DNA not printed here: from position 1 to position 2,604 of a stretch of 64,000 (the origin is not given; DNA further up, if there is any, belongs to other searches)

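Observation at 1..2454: One SF1 helicase carries two inteins: a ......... intein in the P-loop and a mini-intein in motif III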

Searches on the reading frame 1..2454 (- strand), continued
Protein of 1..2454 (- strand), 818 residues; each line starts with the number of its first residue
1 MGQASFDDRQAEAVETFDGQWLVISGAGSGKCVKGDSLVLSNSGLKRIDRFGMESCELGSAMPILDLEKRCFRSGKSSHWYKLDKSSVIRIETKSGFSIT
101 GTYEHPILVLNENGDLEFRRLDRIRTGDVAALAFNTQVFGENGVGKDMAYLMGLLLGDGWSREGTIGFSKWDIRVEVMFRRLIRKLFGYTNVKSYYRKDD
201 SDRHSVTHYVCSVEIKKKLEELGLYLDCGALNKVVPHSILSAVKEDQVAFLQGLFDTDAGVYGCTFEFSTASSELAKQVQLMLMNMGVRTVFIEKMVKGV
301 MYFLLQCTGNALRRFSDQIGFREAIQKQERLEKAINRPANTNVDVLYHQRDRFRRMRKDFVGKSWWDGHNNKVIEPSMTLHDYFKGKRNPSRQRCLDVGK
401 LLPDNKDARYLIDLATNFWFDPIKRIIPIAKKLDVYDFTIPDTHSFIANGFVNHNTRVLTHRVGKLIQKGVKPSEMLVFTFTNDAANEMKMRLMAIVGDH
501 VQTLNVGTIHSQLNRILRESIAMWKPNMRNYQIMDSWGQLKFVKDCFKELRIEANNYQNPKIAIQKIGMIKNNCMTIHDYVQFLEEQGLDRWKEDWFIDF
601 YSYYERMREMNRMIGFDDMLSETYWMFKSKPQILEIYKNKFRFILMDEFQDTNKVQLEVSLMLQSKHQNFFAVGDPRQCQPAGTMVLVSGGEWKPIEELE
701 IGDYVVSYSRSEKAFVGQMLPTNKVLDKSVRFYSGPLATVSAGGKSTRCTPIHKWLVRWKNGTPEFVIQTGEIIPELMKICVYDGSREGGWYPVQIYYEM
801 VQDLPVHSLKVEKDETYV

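Call 8: find_homologous_proteins(query=window:1-2454:-)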
Query window:1-2454:- (818 aa): 5673 proteins with E <= 0.001 among 8000 candidates; the best 120 are listed.
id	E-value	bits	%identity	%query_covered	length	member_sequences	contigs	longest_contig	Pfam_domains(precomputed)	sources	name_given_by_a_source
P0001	0.0e+0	1912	100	100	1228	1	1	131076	PF13538.13,PF13361.13,PF13245.13,PF14528.12,PF00580.28,PF14890.12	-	-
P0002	0.0e+0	1024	84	65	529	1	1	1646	PF14528.12,PF00580.28,PF14890.12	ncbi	ncbi:hypothetical protein EH221_06760, partial [bacterium]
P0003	2.1e-211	722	78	46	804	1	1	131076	PF13538.13,PF01443.25,PF13361.13,PF13245.13,PF00580.28,PF14890.12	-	-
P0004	1.1e-199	684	77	44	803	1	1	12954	PF13538.13,PF13087.13,PF01443.25,PF13361.13,PF13245.13,PF00580.28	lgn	-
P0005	3.4e-152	527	41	82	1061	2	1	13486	PF13538.13,PF13361.13,PF13245.13,PF14528.12,PF00580.28,PF14890.12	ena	-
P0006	3.6e-140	487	39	82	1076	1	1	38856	PF13538.13,PF13361.13,PF13245.13,PF14528.12,PF00580.28,PF14890.12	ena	-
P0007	1.2e-132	462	36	83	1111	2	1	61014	PF13538.13,PF01443.25,PF13361.13,PF13245.13,PF14528.12,PF00580.28,PF14890.12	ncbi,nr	ncbi:MAG: UvrD-helicase domain-containing protein [Candidatus Yanofskybacteria bacterium]|nr:UvrD-he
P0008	1.6e-132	461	83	27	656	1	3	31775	PF13538.13,PF13087.13,PF01443.25,PF13361.13,PF13245.13,PF00580.28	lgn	-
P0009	1.8e-126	441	36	82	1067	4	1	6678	PF13538.13,PF01443.25,PF13361.13,PF13245.13,PF14528.12,PF00580.28,PF14890.12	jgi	jgi:DNA helicase-2/ATP-dependent DNA helicase PcrA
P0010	2.0e-126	441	35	83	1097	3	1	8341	PF13538.13,PF13361.13,PF13245.13,PF14528.12,PF00580.28,PF14890.12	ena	-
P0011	7.0e-122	426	33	99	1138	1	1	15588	PF13361.13,PF13245.13,PF14528.12,PF00580.28,PF14890.12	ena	-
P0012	2.4e-117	411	72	29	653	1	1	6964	PF13538.13,PF01443.25,PF13361.13,PF13245.13,PF00580.28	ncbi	-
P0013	3.8e-117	411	37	82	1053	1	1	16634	PF13538.13,PF13361.13,PF13245.13,PF14528.12,PF00580.28,PF14890.12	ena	-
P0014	1.3e-115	406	36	82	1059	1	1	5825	PF13538.13,PF01443.25,PF13361.13,PF13245.13,PF14528.12,PF00580.28,PF14890.12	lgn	-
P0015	4.0e-102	361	33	82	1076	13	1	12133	PF13538.13,PF13361.13,PF13245.13,PF14528.12,PF00580.28,PF14890.12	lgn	-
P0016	3.9e-95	338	35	82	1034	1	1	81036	PF13538.13,PF13087.13,PF13361.13,PF13245.13,PF14528.12,PF00580.28,PF14890.12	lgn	-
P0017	6.3e-84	301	31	93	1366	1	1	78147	PF13538.13,PF13361.13,PF13245.13,PF14528.12,PF00580.28,PF14890.12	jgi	-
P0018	5.8e-70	255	31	82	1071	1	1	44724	PF13538.13,PF13361.13,PF13245.13,PF14528.12,PF00580.28,PF14890.12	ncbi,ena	-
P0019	2.0e-64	236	27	96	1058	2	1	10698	PF13538.13,PF13087.13,PF13361.13,PF13245.13,PF14528.12,PF00580.28,PF14890.12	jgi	jgi:DNA helicase-2/ATP-dependent DNA helicase PcrA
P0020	5.5e-64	235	35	53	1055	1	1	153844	PF06480.21,PF14528.12,PF00004.36,PF17862.8,PF01434.25,PF14890.12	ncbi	-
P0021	1.0e-62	231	36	53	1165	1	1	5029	PF06480.21,PF14528.12,PF00004.36,PF17862.8,PF01434.25,PF14890.12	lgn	-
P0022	9.5e-62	227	31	53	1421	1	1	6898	PF14528.12,PF14890.12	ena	-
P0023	2.7e-60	223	35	53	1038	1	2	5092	PF06480.21,PF14528.12,PF00004.36,PF17862.8,PF01434.25,PF14890.12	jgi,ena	-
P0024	6.2e-58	215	35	53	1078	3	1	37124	PF14528.12,PF00004.36,PF17862.8,PF01434.25,PF14890.12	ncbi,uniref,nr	ncbi:hypothetical protein COW81_01935 [Candidatus Campbellbacteria bacterium CG22_combo_CG10-13_8_21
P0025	1.2e-57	214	33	53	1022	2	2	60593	PF06480.21,PF14528.12,PF00004.36,PF17862.8,PF01434.25,PF14890.12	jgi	jgi:ATP-dependent metalloprotease FtsH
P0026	1.4e-57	214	35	53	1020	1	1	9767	PF06480.21,PF14528.12,PF00004.36,PF17862.8,PF01434.25,PF14890.12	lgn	-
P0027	2.3e-57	213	34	54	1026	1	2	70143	PF06480.21,PF14528.12,PF00004.36,PF17862.8,PF01434.25,PF14890.12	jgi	-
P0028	3.8e-57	212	34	53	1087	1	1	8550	PF06480.21,PF14528.12,PF00004.36,PF17862.8,PF01434.25,PF14890.12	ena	-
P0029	4.0e-56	209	33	53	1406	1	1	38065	PF00270.36,PF14528.12,PF00271.38,PF21280.3,PF14890.12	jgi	jgi:helicase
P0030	1.2e-55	207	35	53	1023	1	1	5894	PF06480.21,PF14528.12,PF00004.36,PF17862.8,PF01434.25,PF14890.12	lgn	-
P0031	3.4e-55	206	32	54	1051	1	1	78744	PF06480.21,PF14528.12,PF00004.36,PF17862.8,PF01434.25,PF14890.12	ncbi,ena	-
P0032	1.5e-54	204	34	53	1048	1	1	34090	PF06480.21,PF14528.12,PF00004.36,PF17862.8,PF01434.25,PF14890.12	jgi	-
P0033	6.9e-52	195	31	64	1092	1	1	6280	PF14528.12,PF04851.22,PF14890.12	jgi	jgi:superfamily II DNA or RNA helicase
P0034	1.1e-48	184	33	53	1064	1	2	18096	PF14528.12,PF00004.36,PF17862.8,PF01434.25,PF14890.12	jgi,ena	-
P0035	3.1e-46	176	33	39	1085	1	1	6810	PF13538.13,PF01443.25,PF13604.13,PF13361.13,PF13245.13,PF00580.28,PF14890.12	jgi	jgi:DNA helicase II / ATP-dependent DNA helicase PcrA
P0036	1.5e-45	174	34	39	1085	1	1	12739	PF13538.13,PF13604.13,PF13361.13,PF13245.13,PF00580.28,PF14890.12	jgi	jgi:DNA helicase-2/ATP-dependent DNA helicase PcrA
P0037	4.1e-45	172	33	39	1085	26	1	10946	PF13538.13,PF13604.13,PF13361.13,PF13245.13,PF00580.28,PF14890.12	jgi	-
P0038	1.2e-44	171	37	36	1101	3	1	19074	PF13538.13,PF21196.4,PF13604.13,PF13361.13,PF13245.13,PF00580.28,PF14890.12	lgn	-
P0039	8.8e-44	168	34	39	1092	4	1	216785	PF13538.13,PF13604.13,PF13361.13,PF13245.13,PF00580.28,PF14890.12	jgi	-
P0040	1.0e-43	168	35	29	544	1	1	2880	PF13086.13,PF13604.13,PF13361.13,PF13245.13,PF00580.28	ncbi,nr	ncbi:MAG: UvrD-helicase domain-containing protein, partial [Bacteroidaceae bacterium]|nr:UvrD-helica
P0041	1.9e-43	167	33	39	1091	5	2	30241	PF13538.13,PF13604.13,PF13361.13,PF13245.13,PF00580.28,PF14890.12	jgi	-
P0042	2.6e-43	166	35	38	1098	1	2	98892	PF13538.13,PF01443.25,PF21196.4,PF13604.13,PF13361.13,PF13245.13,PF00580.28,PF14890.12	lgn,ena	-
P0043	1.0e-42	164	33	39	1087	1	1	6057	PF13538.13,PF01443.25,PF13604.13,PF13361.13,PF13245.13,PF00580.28,PF14890.12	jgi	jgi:DNA helicase-2/ATP-dependent DNA helicase PcrA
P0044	1.2e-42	164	31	54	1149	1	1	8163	PF13538.13,PF01443.25,PF13604.13,PF13245.13,PF23139.2,PF14528.12,PF18335.8,PF14490.12,PF14890.12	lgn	-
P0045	1.8e-42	164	36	37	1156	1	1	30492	PF13538.13,PF01443.25,PF21196.4,PF13604.13,PF13361.13,PF13245.13,PF00580.28,PF14890.12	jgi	jgi:DNA helicase-2/ATP-dependent DNA helicase PcrA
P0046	3.0e-42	163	35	38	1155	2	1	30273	PF13538.13,PF21196.4,PF13604.13,PF13361.13,PF13245.13,PF00580.28,PF14890.12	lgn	-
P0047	4.7e-42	162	38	31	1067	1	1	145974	PF13538.13,PF01443.25,PF21196.4,PF13361.13,PF13245.13,PF00580.28,PF14890.12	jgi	-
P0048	6.7e-42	162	34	38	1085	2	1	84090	PF13538.13,PF01443.25,PF21196.4,PF13604.13,PF13361.13,PF13245.13,PF00580.28,PF14890.12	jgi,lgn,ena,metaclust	metaclust:\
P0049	9.9e-42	161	32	39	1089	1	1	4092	PF13538.13,PF13604.13,PF13361.13,PF13245.13,PF00580.28,PF14890.12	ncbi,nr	ncbi:MAG TPA: UvrD-helicase domain-containing protein [Gaiellaceae bacterium]|nr:UvrD-helicase domai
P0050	1.6e-41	160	34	39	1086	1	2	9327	PF13538.13,PF01443.25,PF13604.13,PF13361.13,PF13245.13,PF00580.28,PF14890.12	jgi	jgi:DNA helicase-2/ATP-dependent DNA helicase PcrA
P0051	2.3e-41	160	34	39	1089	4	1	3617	PF13538.13,PF01443.25,PF13604.13,PF13361.13,PF13245.13,PF05203.22,PF00580.28,PF14890.12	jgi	-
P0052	3.8e-41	159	32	54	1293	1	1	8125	PF01624.26,PF05192.24,PF14528.12,PF05188.24,PF05190.24,PF00488.28,PF27441.1,PF14890.12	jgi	-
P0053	4.5e-41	159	33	39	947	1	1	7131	PF13538.13,PF13604.13,PF13361.13,PF13245.13,PF05203.22,PF00580.28,PF14890.12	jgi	jgi:superfamily I DNA/RNA helicase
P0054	8.4e-41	158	31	57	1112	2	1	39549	PF05204.20,PF14528.12,PF02562.23,PF14890.12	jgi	jgi:phosphate starvation-inducible PhoH-like protein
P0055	8.7e-41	158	35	36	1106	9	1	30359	PF13538.13,PF21196.4,PF13604.13,PF13361.13,PF13245.13,PF00580.28,PF14890.12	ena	-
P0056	8.9e-41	158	33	39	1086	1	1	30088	PF13538.13,PF13604.13,PF13361.13,PF13245.13,PF00580.28,PF14890.12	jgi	jgi:DNA helicase-2/ATP-dependent DNA helicase PcrA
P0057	9.4e-41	158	33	39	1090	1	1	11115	PF13538.13,PF13604.13,PF13361.13,PF13245.13,PF00580.28,PF14890.12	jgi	jgi:DNA helicase-2/ATP-dependent DNA helicase PcrA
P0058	1.1e-40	158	32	39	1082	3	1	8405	PF13538.13,PF13604.13,PF13361.13,PF13245.13,PF00580.28,PF14890.12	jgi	jgi:DNA helicase-2/ATP-dependent DNA helicase PcrA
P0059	1.5e-40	157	33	39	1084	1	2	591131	PF13538.13,PF13604.13,PF13361.13,PF13245.13,PF00580.28,PF14890.12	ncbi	ncbi:MAG TPA: UvrD-helicase domain-containing protein [Gaiellaceae bacterium]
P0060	1.8e-40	157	34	32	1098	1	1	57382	PF13538.13,PF13604.13,PF13361.13,PF13245.13,PF00580.28,PF14890.12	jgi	jgi:DNA helicase-2/ATP-dependent DNA helicase PcrA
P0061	2.0e-40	157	31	39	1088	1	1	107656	PF13538.13,PF01443.25,PF13604.13,PF13361.13,PF13245.13,PF00580.28,PF14890.12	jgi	jgi:DNA helicase-2/ATP-dependent DNA helicase PcrA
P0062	2.7e-40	156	32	40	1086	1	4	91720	PF13538.13,PF01443.25,PF13604.13,PF13361.13,PF13245.13,PF00580.28,PF14890.12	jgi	-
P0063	3.1e-40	156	34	36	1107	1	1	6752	PF13538.13,PF01443.25,PF21196.4,PF13604.13,PF13361.13,PF13245.13,PF00580.28,PF14890.12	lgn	-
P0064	4.0e-40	156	33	39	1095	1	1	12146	PF13538.13,PF13604.13,PF13361.13,PF13245.13,PF00580.28,PF14890.12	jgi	jgi:DNA helicase-2/ATP-dependent DNA helicase PcrA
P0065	4.0e-40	156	33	39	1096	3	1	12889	PF13538.13,PF01443.25,PF13604.13,PF13361.13,PF13245.13,PF00580.28,PF14890.12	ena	-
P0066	6.9e-40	155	33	39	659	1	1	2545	PF13604.13,PF13245.13,PF00580.28,PF14890.12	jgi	jgi:DNA helicase II / ATP-dependent DNA helicase PcrA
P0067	7.4e-40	155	31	39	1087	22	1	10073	PF13538.13,PF01443.25,PF13604.13,PF13361.13,PF13245.13,PF00580.28,PF14890.12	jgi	-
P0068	9.0e-40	155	35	35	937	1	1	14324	PF13538.13,PF13086.13,PF01443.25,PF21196.4,PF13604.13,PF13361.13,PF13245.13,PF00580.28,PF14890.12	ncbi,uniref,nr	ncbi:UvrD-helicase domain-containing protein [Clostridium sp. D2Q-14]|uniref:UvrD-helicase domain-co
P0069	2.4e-39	153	35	32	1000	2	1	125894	PF13538.13,PF01443.25,PF13604.13,PF13361.13,PF13245.13,PF00580.28,PF14890.12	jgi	-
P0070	2.5e-39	153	34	32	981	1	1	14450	PF13538.13,PF13604.13,PF13361.13,PF13245.13,PF00580.28,PF14890.12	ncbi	ncbi:MAG TPA: UvrD-helicase domain-containing protein [Gaiellaceae bacterium]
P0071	3.0e-39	153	30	53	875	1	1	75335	PF06745.20,PF14528.12,PF13481.13,PF13541.13,PF14890.12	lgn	-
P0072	3.4e-39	153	37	32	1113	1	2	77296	PF13538.13,PF01443.25,PF13604.13,PF13361.13,PF13245.13,PF00580.28,PF14890.12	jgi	jgi:DNA helicase-2/ATP-dependent DNA helicase PcrA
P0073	6.8e-39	152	33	40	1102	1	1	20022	PF13538.13,PF13361.13,PF13245.13,PF05203.22,PF00580.28,PF14890.12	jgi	jgi:ATP-dependent DNA helicase UvrD/PcrA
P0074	7.4e-39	152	32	55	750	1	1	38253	PF13604.13,PF14528.12,PF02562.23,PF14890.12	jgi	jgi:phosphate starvation-inducible protein PhoH/intein/homing endonuclease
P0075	7.9e-39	152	33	42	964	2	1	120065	PF13538.13,PF13361.13,PF13245.13,PF00580.28,PF14890.12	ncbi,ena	-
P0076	8.6e-39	151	33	35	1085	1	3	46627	PF13538.13,PF13361.13,PF13245.13,PF00580.28,PF14890.12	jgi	jgi:DNA helicase-2/ATP-dependent DNA helicase PcrA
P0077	8.6e-39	151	31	55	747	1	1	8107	PF14528.12,PF02562.23,PF14890.12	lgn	-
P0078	9.0e-39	151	33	39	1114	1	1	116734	PF13538.13,PF01443.25,PF13604.13,PF13361.13,PF13245.13,PF00580.28,PF14890.12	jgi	jgi:ATP-dependent DNA helicase UvrD/PcrA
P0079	1.2e-38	151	33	39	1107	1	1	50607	PF13538.13,PF01443.25,PF13604.13,PF13361.13,PF13245.13,PF00580.28,PF14890.12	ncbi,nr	ncbi:MAG TPA: UvrD-helicase domain-containing protein [Solirubrobacterales bacterium]|nr:UvrD-helica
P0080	1.6e-38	151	32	41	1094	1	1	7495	PF13538.13,PF13604.13,PF13361.13,PF13245.13,PF00580.28,PF14890.12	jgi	jgi:DNA helicase II / ATP-dependent DNA helicase PcrA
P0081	1.6e-38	151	32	40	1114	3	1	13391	PF13538.13,PF21196.4,PF13361.13,PF13245.13,PF05203.22,PF01079.26,PF00580.28,PF14890.12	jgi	jgi:DNA helicase II / ATP-dependent DNA helicase PcrA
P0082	1.7e-38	150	33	39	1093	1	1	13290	PF13538.13,PF13604.13,PF13361.13,PF13245.13,PF00580.28,PF14890.12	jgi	jgi:DNA helicase-2/ATP-dependent DNA helicase PcrA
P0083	1.9e-38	150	36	32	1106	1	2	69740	PF13538.13,PF01443.25,PF13604.13,PF13361.13,PF13245.13,PF00580.28,PF14890.12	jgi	jgi:DNA helicase-2/ATP-dependent DNA helicase PcrA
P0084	2.0e-38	150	39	27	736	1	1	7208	PF13538.13,PF01443.25,PF21196.4,PF13604.13,PF13361.13,PF13245.13,PF00580.28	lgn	-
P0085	2.1e-38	150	34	38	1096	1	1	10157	PF13538.13,PF13361.13,PF13245.13,PF00580.28,PF14890.12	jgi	jgi:DNA helicase-2/ATP-dependent DNA helicase PcrA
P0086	2.2e-38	150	32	39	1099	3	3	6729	PF13538.13,PF21196.4,PF13604.13,PF13361.13,PF13245.13,PF00580.28,PF14890.12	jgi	jgi:DNA helicase II / ATP-dependent DNA helicase PcrA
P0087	2.8e-38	150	33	32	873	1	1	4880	PF13538.13,PF01443.25,PF13604.13,PF13361.13,PF13245.13,PF05203.22,PF00580.28,PF14890.12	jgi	jgi:superfamily I DNA/RNA helicase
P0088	3.0e-38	150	40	27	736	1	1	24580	PF13538.13,PF01443.25,PF21196.4,PF13604.13,PF13361.13,PF13245.13,PF00580.28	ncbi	-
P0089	3.7e-38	149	32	55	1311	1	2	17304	PF01624.26,PF05192.24,PF14528.12,PF05188.24,PF05190.24,PF00488.28,PF14890.12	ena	-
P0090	4.1e-38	149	32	38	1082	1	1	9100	PF13538.13,PF13361.13,PF13245.13,PF00580.28,PF14890.12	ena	-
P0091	4.9e-38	149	33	38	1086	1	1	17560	PF13538.13,PF13361.13,PF13245.13,PF00580.28,PF14890.12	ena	-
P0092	5.3e-38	149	33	38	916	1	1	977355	PF13538.13,PF13361.13,PF13245.13,PF00580.28,PF14890.12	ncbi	-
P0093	6.0e-38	149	33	40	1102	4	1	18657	PF13538.13,PF01443.25,PF13604.13,PF13361.13,PF13245.13,PF00580.28,PF14890.12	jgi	-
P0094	6.8e-38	148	29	53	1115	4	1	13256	PF05204.20,PF14528.12,PF02562.23,PF14890.12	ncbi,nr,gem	ncbi:MAG TPA: PhoH family protein [Pyrinomonadaceae bacterium]|nr:PhoH family protein [Pyrinomonadac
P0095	7.4e-38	148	30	55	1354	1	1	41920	PF01624.26,PF05192.24,PF14528.12,PF05188.24,PF05190.24,PF00488.28,PF14890.12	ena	-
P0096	8.1e-38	148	33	39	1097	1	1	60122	PF13538.13,PF01443.25,PF13604.13,PF13361.13,PF13245.13,PF00580.28,PF14890.12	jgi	jgi:ATP-dependent DNA helicase UvrD/PcrA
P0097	9.4e-38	148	32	39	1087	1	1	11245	PF13538.13,PF13604.13,PF13361.13,PF13245.13,PF00580.28,PF14890.12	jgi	jgi:DNA helicase-2/ATP-dependent DNA helicase PcrA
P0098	9.5e-38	148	34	38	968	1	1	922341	PF13538.13,PF13361.13,PF13245.13,PF00580.28,PF14890.12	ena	-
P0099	1.2e-37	148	34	39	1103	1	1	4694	PF13538.13,PF13361.13,PF13245.13,PF00580.28,PF14890.12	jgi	jgi:DNA helicase-2/ATP-dependent DNA helicase PcrA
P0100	1.2e-37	148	33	39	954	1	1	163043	PF13538.13,PF13361.13,PF13245.13,PF00580.28,PF14890.12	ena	-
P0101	1.2e-37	148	33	39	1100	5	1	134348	PF13538.13,PF13361.13,PF13245.13,PF00580.28,PF14890.12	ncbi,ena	-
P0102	1.3e-37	148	33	39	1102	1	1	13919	PF13538.13,PF13361.13,PF13245.13,PF00580.28,PF14890.12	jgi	jgi:superfamily I DNA/RNA helicase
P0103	1.3e-37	148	30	42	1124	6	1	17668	PF13538.13,PF13604.13,PF13361.13,PF13245.13,PF00580.28,PF14890.12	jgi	jgi:DNA helicase-2/ATP-dependent DNA helicase PcrA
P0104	1.4e-37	147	32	41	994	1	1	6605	PF13538.13,PF13361.13,PF13245.13,PF00580.28,PF14890.12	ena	-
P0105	1.5e-37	147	31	53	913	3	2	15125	PF05192.24,PF14528.12,PF05190.24,PF00488.28,PF27441.1,PF14890.12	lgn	-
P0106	1.5e-37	147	36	32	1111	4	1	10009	PF13538.13,PF13604.13,PF13361.13,PF13245.13,PF00580.28,PF14890.12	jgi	jgi:DNA helicase-2/ATP-dependent DNA helicase PcrA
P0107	1.5e-37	147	29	54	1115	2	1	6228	PF05204.20,PF14528.12,PF02562.23,PF14890.12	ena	-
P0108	1.8e-37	147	35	32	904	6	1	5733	PF13538.13,PF13361.13,PF13245.13,PF00580.28,PF14890.12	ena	-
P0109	2.0e-37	147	33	38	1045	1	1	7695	PF13538.13,PF21196.4,PF13604.13,PF13361.13,PF13245.13,PF13401.13,PF00580.28,PF14890.12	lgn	-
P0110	2.7e-37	147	32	39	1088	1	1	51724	PF13538.13,PF01443.25,PF13604.13,PF13361.13,PF13245.13,PF00580.28,PF14890.12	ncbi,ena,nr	ncbi:MAG TPA: UvrD-helicase domain-containing protein [Gaiellaceae bacterium]|nr:UvrD-helicase domai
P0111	2.8e-37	146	33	39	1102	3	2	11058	PF13538.13,PF13361.13,PF13245.13,PF00580.28,PF14890.12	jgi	jgi:DNA helicase-2/ATP-dependent DNA helicase PcrA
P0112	2.8e-37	146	32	55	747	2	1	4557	PF14528.12,PF02562.23,PF14890.12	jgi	-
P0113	3.4e-37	146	35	34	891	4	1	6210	PF13538.13,PF13361.13,PF13245.13,PF00580.28,PF14890.12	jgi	jgi:superfamily I DNA/RNA helicase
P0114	3.6e-37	146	32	38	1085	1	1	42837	PF13538.13,PF13361.13,PF13245.13,PF00580.28,PF14890.12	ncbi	ncbi:MAG: UvrD-helicase domain-containing protein [Thermoleophilaceae bacterium]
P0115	4.2e-37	146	35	32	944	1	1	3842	PF13538.13,PF13361.13,PF13245.13,PF00580.28,PF14890.12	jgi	jgi:superfamily I DNA/RNA helicase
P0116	4.3e-37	146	30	52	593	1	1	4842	PF14528.12,PF00004.36,PF05496.19,PF14890.12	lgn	-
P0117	5.2e-37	146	38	27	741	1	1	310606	PF13538.13,PF01443.25,PF21196.4,PF13604.13,PF13361.13,PF13245.13,PF00580.28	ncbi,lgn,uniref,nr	ncbi:DNA helicase PcrA [Clostridium lundense]|uniref:DNA helicase PcrA n=1 Tax=Clostridium lundense 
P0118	5.4e-37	145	33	39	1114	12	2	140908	PF13538.13,PF01443.25,PF13604.13,PF13361.13,PF13245.13,PF00580.28,PF14890.12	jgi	jgi:DNA helicase-2/ATP-dependent DNA helicase PcrA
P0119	5.7e-37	145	34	38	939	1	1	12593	PF13538.13,PF13361.13,PF13245.13,PF00580.28,PF14890.12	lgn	-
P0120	6.3e-37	145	33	39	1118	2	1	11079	PF13538.13,PF01443.25,PF13604.13,PF13361.13,PF13245.13,PF00580.28,PF14890.12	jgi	jgi:DNA helicase-2/ATP-dependent DNA helicase PcrA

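Call 11: find_encoding_contigs(protein=P0001, flank=10000, max_places=4)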
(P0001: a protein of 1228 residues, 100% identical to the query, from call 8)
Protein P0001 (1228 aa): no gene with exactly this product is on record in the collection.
